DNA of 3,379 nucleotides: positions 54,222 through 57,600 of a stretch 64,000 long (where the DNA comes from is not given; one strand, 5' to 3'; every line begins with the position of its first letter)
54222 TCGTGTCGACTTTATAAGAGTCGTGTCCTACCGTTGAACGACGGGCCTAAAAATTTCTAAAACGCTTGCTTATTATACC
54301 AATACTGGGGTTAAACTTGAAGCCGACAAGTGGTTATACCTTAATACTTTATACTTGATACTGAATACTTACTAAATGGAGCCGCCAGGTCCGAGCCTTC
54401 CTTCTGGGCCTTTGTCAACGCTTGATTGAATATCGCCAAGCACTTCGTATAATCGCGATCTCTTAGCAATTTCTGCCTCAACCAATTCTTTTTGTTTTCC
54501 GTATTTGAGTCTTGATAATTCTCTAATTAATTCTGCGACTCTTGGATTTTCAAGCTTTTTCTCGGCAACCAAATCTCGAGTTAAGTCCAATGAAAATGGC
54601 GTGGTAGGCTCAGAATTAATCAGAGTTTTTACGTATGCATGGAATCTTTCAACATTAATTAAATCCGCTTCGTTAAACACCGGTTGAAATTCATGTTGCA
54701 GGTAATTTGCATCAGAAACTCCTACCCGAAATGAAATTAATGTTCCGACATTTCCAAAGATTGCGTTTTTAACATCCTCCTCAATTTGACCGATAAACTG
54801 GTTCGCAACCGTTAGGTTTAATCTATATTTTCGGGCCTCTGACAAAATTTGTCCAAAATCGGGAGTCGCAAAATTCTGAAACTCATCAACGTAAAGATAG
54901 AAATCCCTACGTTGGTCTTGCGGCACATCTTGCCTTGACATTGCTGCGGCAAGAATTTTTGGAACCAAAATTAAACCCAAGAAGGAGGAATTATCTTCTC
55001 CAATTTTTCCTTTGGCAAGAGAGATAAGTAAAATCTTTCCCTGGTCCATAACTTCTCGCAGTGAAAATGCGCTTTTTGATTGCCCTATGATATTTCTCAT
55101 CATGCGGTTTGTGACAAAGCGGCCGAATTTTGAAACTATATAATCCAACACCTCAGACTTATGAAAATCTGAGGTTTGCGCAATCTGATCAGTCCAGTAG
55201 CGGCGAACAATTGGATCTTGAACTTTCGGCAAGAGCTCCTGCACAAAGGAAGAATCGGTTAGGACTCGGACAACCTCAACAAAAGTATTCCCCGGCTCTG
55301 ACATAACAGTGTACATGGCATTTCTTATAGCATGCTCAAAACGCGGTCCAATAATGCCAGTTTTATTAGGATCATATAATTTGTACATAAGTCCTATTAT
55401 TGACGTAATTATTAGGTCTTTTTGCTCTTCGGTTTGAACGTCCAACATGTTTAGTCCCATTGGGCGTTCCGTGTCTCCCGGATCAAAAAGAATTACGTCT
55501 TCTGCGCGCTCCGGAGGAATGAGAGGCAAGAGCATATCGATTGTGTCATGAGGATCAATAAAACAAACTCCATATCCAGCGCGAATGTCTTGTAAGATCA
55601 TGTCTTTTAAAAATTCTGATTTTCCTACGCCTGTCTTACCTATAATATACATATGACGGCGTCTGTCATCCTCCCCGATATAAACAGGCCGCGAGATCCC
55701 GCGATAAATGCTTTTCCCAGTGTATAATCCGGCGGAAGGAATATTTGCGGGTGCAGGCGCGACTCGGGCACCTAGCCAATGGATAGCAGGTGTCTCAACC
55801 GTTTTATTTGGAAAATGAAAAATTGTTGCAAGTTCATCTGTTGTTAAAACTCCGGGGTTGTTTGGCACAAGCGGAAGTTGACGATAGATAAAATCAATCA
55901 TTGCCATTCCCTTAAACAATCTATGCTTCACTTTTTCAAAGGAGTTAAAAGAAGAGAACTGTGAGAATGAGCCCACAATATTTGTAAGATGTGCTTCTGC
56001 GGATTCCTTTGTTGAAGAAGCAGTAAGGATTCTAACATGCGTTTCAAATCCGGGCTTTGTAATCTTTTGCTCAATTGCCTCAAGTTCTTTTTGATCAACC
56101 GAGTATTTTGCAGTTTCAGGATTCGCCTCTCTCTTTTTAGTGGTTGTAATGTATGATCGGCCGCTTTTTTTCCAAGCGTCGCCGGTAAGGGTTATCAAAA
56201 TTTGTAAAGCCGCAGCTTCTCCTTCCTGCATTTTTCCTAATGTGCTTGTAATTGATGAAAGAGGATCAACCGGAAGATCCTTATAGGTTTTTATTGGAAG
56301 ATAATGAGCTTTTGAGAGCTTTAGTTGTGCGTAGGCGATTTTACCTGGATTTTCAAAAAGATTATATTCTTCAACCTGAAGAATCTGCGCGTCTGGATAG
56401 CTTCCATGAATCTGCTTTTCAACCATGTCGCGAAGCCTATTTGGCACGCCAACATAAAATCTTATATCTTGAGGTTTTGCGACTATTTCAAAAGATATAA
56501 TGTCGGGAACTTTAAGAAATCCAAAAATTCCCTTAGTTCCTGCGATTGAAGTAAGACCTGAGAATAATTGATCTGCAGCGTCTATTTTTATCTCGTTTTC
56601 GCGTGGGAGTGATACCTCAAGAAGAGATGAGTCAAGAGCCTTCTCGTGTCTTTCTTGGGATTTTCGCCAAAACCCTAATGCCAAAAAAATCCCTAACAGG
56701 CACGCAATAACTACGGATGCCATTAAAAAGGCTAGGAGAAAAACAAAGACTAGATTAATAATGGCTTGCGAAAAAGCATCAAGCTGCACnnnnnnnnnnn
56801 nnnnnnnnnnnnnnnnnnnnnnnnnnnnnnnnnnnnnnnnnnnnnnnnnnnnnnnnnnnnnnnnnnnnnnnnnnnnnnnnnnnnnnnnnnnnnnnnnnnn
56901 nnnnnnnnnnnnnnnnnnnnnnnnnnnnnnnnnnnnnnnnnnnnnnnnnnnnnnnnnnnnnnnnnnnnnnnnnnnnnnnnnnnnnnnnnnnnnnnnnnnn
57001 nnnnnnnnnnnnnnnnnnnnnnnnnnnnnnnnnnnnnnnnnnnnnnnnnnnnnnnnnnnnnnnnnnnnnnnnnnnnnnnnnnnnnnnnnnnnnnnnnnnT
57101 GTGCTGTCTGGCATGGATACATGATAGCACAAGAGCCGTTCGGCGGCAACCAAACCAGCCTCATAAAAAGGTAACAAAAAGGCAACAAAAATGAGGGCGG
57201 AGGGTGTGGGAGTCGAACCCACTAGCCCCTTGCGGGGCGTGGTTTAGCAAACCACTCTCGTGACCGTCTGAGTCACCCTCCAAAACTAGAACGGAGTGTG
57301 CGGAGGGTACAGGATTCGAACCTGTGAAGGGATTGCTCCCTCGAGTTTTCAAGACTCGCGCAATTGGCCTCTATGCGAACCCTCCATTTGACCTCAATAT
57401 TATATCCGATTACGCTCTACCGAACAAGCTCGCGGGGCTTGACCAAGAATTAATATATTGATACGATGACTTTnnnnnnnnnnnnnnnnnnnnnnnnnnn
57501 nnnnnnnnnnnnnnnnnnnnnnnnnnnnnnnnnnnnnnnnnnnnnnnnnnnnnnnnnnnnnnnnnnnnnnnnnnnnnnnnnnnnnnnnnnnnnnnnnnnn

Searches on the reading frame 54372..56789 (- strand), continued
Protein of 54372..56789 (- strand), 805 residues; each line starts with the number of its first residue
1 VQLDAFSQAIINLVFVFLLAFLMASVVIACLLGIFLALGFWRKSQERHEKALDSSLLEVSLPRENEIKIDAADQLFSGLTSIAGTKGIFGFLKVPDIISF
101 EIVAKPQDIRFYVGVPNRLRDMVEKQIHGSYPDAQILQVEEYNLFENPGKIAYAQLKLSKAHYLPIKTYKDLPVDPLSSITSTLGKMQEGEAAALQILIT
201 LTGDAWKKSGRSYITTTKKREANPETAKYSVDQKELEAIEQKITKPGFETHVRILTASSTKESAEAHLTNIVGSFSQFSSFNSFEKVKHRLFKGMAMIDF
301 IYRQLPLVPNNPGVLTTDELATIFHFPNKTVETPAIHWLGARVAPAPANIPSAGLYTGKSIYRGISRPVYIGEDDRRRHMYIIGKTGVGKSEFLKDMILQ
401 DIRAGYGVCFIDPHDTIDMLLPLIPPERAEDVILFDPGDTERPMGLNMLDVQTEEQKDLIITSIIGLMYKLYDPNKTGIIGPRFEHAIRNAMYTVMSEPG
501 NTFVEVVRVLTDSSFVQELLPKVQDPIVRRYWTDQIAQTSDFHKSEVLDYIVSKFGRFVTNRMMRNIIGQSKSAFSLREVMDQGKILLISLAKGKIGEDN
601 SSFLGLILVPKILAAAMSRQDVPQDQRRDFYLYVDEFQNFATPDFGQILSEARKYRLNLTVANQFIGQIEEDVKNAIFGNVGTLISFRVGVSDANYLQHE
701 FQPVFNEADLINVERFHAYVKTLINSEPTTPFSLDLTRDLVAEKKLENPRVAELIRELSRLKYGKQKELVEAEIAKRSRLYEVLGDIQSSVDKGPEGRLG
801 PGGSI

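Call 91: search_protein_families(library=pfam, proteins=[L013:8386-9780:+, L013:10008-10532:+, L013:10512-11549:-, L027:6912-7778:+, L027:8127-8666:+, L027:8685-9548:-, L028:8270-8653:+, L028:8880-9698:+, L028:9699-10670:+], max_evalue=0.001)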
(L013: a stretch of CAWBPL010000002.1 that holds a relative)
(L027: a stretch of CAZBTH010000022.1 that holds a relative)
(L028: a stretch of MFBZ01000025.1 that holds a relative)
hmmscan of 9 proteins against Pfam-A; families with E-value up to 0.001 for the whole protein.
L013:8386-9780:+ (464 aa): 2 families
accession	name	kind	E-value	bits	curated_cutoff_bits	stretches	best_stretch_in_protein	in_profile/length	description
PF18604.6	PreAtp-grasp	-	0.00013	22.9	27.5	1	66-141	14-90/94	Pre ATP-grasp domain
PF14397.11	ATPgrasp_ST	-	0.00013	21.7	31.4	0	165-233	17-81/278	Sugar-transfer associated ATP-grasp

L013:10008-10532:+ (174 aa): 1 family
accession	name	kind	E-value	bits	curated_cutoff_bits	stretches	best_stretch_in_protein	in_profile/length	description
PF00293.34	NUDIX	-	1.8e-22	80.2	21.1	1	29-154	2-129/134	NUDIX domain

L013:10512-11549:- (345 aa): 2 families
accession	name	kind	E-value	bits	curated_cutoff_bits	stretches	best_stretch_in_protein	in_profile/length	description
PF00814.31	TsaD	-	6.7e-83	278.9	24.8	1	23-319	1-263/264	tRNA N6-adenosine threonylcarbamoyltransferase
PF22521.2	HypF_C_2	-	8.1e-06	26.2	27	1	225-304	148-227/241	Carbamoyltransferase, Kae1-like Domain, second subdomain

L027:6912-7778:+ (288 aa): 2 families
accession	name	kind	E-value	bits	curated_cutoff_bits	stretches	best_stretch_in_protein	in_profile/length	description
PF03721.20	UDPG_MGDP_dh_N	-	5.1e-23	82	27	1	39-148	69-181/187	UDP-glucose/GDP-mannose dehydrogenase family, NAD binding domain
PF00984.24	UDPG_MGDP_dh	-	2e-21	76.3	25.4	1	172-266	2-92/94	UDP-glucose/GDP-mannose dehydrogenase family, central domain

L027:8127-8666:+ (179 aa): 1 family
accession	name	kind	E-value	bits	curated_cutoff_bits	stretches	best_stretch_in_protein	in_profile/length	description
PF05635.17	23S_rRNA_IVP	-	0.00044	20.9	33.8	1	6-79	2-74/106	23S rRNA-intervening sequence protein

L027:8685-9548:- (287 aa): 4 families
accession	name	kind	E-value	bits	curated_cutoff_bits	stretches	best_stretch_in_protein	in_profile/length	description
PF00589.27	Phage_integrase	-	7.9e-27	94.6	27.1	1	114-273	2-169/172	Phage integrase family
PF02899.23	Phage_int_SAM_1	-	3.8e-14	53.2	22.3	1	12-91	3-82/83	Phage integrase, N-terminal SAM-like domain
PF13495.12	Phage_int_SAM_4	-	4.8e-08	33.7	27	1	9-90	1-80/85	Phage integrase, N-terminal SAM-like domain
PF13102.12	Phage_int_SAM_5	-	0.00015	22.5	22.3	1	10-98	6-92/98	Phage integrase SAM-like domain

L028:8270-8653:+ (127 aa): 0 families

L028:8880-9698:+ (272 aa): 3 families
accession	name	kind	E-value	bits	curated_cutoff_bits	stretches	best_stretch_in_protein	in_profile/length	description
PF13672.11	PP2C_2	-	4.7e-14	52.9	24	1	30-239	11-193/209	Protein phosphatase 2C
PF00481.26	PP2C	-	6.5e-08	33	20.3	1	48-152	36-139/255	Protein phosphatase 2C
PF07228.17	SpoIIE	-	2e-05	25.1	25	0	190-271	105-191/192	Stage II sporulation protein E (SpoIIE)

L028:9699-10670:+ (323 aa): 2 families
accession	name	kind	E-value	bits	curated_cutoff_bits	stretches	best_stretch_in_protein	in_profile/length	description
PF20143.4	NAD_kinase_C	-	2.2e-22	79.5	23.7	1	146-243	11-108/126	ATP-NAD kinase C-terminal domain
PF01513.26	NAD_kinase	-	2.1e-12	47.9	25.5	1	40-97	73-130/130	ATP-NAD kinase N-terminal domain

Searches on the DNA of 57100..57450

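Call 57: search_rna_families(source=window, start=57100, end=57450, threshold=evalue, max_evalue=1, show_alignments=2)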
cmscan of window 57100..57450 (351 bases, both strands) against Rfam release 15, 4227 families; matches with E-value up to 1: 8.
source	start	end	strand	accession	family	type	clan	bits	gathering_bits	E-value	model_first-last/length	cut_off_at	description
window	57301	57385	-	RF00005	tRNA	Gene; tRNA;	CL00001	53.1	29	7.8e-11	1-71/71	no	tRNA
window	57198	57281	-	RF00005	tRNA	Gene; tRNA;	CL00001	39.1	29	5.6e-07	1-71/71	no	tRNA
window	57271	57398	-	RF02223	sX4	Gene; sRNA;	-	28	70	0.00037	1-167/167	no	Proteobacterial sRNA sX4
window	57198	57247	+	RF04351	Plastid-psbl-rps4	Cis-reg;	-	19.3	68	0.12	1-53/53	no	Plastid-psbl-rps4 3UTR RNA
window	57301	57336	+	RF04351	Plastid-psbl-rps4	Cis-reg;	-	18.5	68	0.22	1-53/53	no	Plastid-psbl-rps4 3UTR RNA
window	57200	57259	-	RF01684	mascRNA-menRNA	Gene;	-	16.5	42.5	0.96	1-56/56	no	MALAT1-associated small cytoplasmic RNA/MEN beta RNA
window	57195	57259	-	RF00233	Tymo_tRNA-like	Cis-reg;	-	15.8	40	0.51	1-84/84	no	Tymovirus/Pomovirus/Furovirus tRNA-like 3' UTR element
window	57136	57258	+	RF02180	ST7-AS1_2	Gene; lncRNA;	-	14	50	0.82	1-110/110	no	ST7 antisense RNA 1 conserved region 2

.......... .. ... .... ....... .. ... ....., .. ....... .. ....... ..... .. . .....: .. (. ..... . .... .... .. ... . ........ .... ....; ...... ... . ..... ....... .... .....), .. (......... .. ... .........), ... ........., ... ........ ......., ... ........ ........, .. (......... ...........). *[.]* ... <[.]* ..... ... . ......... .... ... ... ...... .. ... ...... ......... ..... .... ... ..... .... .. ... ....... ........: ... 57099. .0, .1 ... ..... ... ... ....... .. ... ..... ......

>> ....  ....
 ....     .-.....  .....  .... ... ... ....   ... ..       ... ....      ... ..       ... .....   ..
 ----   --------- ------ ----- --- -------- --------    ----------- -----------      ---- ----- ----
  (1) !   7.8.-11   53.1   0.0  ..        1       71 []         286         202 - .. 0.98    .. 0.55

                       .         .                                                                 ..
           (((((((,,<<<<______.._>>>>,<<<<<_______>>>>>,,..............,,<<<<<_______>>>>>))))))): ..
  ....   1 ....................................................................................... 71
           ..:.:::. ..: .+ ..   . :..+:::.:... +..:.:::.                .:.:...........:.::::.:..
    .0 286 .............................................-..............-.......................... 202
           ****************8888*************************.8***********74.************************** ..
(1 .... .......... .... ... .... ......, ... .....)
